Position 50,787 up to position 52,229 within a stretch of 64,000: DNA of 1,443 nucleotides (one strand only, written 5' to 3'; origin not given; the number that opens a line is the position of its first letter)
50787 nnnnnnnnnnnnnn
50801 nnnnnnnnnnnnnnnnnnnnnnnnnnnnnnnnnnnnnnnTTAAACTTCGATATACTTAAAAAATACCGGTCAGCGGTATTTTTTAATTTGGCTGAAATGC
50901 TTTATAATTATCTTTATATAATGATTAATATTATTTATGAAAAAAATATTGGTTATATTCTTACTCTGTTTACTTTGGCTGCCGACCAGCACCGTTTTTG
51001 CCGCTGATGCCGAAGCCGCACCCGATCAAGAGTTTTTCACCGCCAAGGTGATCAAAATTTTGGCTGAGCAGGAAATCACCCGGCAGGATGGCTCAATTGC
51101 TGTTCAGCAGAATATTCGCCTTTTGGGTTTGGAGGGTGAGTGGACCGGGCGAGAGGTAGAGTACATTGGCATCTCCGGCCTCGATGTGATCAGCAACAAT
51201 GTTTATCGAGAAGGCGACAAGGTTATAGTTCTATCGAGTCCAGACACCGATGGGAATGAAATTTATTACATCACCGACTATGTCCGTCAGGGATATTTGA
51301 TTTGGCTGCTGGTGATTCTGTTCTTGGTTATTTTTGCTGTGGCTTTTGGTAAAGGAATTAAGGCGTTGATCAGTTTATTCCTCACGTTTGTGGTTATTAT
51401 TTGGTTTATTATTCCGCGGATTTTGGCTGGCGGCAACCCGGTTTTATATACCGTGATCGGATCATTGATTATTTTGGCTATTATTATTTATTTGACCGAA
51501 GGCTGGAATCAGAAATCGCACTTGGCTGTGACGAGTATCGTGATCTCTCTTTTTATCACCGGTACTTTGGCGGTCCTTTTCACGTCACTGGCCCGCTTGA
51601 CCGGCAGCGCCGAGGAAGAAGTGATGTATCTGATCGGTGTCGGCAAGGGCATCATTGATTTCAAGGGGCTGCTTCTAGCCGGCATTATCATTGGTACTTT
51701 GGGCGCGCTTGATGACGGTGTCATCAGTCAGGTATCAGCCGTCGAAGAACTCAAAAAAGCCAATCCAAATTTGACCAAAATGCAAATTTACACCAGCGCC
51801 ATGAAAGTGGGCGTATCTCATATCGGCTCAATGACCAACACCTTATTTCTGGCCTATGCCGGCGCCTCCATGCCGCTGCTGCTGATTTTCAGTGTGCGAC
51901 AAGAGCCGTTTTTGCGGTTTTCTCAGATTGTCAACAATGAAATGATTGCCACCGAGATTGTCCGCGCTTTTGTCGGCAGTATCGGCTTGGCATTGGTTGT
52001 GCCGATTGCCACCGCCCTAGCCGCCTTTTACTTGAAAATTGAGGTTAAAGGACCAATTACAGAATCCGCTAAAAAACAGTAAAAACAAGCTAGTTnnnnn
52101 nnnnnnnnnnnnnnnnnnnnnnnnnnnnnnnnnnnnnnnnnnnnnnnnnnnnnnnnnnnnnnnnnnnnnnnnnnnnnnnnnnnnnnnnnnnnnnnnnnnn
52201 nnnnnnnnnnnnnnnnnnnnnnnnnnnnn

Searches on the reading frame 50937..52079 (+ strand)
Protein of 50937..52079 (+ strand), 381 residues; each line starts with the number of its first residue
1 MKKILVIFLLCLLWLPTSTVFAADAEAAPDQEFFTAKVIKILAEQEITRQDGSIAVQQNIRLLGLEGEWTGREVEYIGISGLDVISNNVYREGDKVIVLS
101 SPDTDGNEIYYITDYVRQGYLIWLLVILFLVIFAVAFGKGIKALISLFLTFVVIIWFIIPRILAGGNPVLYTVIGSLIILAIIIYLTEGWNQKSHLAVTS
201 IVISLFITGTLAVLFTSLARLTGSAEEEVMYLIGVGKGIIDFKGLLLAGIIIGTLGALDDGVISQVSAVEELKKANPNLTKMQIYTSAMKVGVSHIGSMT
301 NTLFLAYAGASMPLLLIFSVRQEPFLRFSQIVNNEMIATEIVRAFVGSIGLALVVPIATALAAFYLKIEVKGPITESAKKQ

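Call 49: search_protein_families(library=pfam, proteins=[window:50937-52079:+], max_evalue=0.001)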
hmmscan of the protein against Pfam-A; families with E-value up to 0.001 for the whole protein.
window:50937-52079:+ (381 aa): 1 family
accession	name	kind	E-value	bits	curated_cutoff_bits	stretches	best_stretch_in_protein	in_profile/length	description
PF07907.16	YibE_F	-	8.8e-69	232.1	27.2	1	121-364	1-241/241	YibE/F-like protein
